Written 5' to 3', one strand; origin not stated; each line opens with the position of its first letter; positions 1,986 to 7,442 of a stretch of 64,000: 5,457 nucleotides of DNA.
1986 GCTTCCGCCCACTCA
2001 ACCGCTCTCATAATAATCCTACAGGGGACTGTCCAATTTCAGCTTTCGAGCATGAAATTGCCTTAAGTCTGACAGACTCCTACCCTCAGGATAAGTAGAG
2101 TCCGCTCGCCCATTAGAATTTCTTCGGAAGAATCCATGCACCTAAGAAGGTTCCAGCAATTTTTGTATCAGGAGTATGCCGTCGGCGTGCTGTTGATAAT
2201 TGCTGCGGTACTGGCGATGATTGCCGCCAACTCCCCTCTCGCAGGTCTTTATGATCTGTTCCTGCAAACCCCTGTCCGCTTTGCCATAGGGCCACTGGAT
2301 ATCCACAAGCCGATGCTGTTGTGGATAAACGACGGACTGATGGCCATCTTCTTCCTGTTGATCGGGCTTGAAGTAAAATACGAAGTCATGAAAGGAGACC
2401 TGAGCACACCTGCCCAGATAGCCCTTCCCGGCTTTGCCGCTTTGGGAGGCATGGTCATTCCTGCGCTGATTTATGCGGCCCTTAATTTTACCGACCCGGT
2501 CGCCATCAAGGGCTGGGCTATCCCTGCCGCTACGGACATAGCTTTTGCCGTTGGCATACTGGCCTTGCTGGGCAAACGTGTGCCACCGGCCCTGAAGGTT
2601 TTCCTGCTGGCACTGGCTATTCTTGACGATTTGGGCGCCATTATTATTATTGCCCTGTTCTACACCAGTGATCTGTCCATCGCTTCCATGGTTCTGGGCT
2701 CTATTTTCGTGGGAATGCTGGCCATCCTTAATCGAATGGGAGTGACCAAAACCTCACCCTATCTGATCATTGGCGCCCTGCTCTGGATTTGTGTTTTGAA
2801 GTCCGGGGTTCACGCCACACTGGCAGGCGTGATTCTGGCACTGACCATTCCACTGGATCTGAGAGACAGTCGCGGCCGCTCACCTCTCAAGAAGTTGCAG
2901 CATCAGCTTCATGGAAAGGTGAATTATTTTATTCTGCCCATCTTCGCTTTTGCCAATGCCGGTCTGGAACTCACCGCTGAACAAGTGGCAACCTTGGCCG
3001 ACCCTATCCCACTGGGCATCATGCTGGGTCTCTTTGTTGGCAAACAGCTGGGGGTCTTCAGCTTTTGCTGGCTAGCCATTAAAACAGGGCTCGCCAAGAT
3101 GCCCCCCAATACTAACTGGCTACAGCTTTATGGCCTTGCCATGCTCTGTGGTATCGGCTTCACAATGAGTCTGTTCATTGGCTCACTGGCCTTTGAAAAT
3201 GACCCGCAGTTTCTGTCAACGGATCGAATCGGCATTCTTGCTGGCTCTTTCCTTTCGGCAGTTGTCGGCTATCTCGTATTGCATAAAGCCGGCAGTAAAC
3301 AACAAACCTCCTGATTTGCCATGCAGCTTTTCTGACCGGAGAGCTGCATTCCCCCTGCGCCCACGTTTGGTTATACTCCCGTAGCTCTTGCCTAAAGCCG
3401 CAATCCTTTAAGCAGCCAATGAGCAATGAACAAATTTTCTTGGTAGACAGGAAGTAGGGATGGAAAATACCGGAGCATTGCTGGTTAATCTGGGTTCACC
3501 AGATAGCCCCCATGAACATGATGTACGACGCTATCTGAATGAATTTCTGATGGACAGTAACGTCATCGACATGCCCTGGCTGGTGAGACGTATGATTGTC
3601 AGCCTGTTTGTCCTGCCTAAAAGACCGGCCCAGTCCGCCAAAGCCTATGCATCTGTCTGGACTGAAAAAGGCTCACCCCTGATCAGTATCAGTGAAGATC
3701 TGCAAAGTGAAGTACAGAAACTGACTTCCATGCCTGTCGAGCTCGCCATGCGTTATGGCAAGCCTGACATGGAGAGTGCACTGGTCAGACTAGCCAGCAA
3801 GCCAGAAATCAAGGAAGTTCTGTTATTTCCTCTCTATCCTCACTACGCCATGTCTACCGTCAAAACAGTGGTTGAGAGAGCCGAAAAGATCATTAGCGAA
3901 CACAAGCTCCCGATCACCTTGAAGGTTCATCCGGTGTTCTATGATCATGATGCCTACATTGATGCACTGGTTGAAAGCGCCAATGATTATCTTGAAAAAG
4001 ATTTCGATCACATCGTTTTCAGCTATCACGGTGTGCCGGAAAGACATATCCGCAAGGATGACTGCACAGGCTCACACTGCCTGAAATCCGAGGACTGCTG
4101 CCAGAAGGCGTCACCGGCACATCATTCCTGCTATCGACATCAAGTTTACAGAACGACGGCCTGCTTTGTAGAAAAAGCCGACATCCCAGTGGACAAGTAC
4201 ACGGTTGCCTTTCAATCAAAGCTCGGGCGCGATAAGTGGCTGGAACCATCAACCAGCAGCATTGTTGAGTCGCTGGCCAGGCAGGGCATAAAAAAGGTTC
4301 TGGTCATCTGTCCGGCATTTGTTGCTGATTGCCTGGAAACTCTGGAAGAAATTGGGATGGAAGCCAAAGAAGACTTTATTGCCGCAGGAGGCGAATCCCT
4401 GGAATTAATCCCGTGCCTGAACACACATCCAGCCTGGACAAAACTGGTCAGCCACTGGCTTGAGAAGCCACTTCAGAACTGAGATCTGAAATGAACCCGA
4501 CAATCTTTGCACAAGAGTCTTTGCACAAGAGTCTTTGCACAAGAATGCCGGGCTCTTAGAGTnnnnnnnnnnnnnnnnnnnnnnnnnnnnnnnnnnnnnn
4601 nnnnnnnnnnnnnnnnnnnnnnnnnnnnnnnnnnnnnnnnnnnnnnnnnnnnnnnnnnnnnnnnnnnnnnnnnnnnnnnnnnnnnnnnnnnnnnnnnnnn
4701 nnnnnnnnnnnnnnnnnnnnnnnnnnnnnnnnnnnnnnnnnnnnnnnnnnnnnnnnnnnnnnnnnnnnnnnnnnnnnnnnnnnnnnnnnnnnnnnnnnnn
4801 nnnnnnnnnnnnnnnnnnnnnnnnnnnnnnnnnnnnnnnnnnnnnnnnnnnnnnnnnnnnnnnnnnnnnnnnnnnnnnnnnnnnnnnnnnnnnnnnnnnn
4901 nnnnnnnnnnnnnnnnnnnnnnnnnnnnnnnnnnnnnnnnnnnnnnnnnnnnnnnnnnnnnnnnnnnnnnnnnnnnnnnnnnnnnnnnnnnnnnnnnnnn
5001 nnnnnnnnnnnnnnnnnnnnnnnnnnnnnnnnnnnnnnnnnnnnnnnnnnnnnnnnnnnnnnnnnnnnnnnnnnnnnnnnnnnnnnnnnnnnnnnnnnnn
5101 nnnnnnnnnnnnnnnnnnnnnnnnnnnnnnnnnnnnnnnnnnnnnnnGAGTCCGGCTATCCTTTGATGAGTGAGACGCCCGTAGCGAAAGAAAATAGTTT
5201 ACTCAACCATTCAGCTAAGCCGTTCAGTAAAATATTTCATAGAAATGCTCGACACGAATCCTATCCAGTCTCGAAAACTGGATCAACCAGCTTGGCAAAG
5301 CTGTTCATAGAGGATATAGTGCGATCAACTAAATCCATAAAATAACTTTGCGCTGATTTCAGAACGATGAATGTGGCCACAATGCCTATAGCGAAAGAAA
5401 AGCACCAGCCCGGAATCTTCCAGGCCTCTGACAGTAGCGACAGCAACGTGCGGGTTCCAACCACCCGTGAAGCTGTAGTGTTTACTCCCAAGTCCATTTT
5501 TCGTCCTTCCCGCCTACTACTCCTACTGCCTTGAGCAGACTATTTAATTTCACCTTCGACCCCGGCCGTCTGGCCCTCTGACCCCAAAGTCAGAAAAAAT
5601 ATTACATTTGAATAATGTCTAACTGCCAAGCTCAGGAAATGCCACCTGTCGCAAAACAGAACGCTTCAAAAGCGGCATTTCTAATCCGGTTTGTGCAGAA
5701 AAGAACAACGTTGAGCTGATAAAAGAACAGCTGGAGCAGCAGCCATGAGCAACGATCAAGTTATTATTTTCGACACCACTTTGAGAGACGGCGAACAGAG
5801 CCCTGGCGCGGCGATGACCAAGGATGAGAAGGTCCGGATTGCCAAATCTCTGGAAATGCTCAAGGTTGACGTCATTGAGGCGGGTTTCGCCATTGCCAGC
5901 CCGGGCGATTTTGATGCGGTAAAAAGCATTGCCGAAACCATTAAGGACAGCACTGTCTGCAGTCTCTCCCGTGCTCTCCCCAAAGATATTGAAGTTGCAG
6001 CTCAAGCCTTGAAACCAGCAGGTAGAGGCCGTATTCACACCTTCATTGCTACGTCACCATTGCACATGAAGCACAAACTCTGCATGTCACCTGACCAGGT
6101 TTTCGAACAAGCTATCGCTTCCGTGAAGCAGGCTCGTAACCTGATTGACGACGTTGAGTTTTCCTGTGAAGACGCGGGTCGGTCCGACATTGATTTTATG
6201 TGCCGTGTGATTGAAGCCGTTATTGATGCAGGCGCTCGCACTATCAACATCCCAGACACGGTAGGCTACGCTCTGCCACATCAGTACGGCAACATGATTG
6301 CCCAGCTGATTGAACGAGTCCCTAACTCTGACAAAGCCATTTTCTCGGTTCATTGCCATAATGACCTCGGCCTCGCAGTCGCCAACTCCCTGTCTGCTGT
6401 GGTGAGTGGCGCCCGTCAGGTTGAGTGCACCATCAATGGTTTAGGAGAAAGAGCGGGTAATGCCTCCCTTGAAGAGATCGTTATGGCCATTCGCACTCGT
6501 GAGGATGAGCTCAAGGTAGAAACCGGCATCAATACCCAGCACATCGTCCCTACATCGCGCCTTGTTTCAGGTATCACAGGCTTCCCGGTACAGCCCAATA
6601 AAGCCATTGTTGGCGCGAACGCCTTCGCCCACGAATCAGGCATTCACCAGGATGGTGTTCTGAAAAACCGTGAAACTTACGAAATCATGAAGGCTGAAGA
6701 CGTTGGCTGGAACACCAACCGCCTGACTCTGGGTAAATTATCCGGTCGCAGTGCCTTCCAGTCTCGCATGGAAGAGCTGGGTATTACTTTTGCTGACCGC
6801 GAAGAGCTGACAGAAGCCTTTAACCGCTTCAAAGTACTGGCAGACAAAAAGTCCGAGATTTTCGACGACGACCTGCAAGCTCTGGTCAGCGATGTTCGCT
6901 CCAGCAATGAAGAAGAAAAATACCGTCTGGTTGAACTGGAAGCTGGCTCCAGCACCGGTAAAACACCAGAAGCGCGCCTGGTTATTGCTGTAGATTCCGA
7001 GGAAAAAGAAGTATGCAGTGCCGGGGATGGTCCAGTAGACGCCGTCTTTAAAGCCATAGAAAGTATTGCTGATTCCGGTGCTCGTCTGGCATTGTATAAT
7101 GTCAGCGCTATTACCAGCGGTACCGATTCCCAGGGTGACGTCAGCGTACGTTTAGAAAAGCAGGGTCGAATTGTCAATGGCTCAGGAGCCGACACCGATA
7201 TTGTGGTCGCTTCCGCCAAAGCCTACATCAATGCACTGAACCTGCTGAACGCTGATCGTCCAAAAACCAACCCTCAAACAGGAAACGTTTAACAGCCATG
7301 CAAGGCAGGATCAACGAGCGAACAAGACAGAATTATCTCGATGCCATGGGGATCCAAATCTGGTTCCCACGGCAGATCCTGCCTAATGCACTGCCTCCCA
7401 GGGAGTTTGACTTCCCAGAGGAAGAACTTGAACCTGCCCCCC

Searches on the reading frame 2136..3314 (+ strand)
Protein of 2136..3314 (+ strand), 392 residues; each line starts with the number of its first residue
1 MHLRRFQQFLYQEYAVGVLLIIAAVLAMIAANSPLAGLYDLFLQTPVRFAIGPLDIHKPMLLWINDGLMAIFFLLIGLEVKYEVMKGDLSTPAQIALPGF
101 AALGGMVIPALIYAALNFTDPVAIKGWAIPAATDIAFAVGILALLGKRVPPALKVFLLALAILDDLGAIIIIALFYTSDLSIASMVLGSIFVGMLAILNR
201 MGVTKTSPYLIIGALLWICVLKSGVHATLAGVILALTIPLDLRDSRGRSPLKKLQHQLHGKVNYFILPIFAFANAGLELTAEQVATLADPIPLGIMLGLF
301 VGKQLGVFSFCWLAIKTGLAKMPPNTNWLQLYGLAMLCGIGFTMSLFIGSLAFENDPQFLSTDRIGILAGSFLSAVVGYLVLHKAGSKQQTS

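Call 70: search_protein_families(library=pfam, proteins=[window:2136-3314:+])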
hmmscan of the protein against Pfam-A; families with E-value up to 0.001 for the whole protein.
window:2136-3314:+ (392 aa): 1 family
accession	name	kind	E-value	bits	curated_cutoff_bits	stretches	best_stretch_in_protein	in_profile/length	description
PF06965.17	Na_H_antiport_1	-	1.5e-149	498.4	23.5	1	8-382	2-374/374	Na+/H+ antiporter 1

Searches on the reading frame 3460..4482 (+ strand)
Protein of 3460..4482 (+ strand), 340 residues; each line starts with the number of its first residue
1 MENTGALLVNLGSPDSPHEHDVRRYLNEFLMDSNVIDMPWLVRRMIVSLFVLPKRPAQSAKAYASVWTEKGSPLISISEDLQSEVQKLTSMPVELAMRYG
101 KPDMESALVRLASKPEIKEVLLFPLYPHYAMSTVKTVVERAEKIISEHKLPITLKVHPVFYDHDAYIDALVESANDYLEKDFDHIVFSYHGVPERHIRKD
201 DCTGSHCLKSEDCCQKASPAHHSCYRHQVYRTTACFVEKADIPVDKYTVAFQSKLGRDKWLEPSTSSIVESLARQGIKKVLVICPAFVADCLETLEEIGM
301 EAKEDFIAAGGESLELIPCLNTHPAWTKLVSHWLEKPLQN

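Call 70: search_protein_families(library=pfam, proteins=[window:3460-4482:+])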
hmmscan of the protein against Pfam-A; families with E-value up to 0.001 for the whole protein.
window:3460-4482:+ (340 aa): 1 family
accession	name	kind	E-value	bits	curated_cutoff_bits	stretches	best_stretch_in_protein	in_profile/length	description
PF00762.24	Ferrochelatase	-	2.7e-94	316.1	27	1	4-335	2-314/317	Ferrochelatase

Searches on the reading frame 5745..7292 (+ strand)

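Call 70: search_protein_families(library=pfam, proteins=[window:5745-7292:+])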
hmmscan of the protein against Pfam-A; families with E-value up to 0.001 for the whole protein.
window:5745-7292:+ (515 aa): 3 families
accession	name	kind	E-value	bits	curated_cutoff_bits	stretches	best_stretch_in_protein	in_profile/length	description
PF00682.25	HMGL-like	-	2.2e-97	325.9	29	1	6-274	2-260/260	HMGL-like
PF08502.15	LeuA_dimer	-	1.7e-36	125.4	24.9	1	371-500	1-129/131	LeuA allosteric (dimerisation) domain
PF22617.1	HCS_D2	-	1.8e-29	102.4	27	1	288-369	1-81/82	Homocitrate synthase post-HMGL domain-like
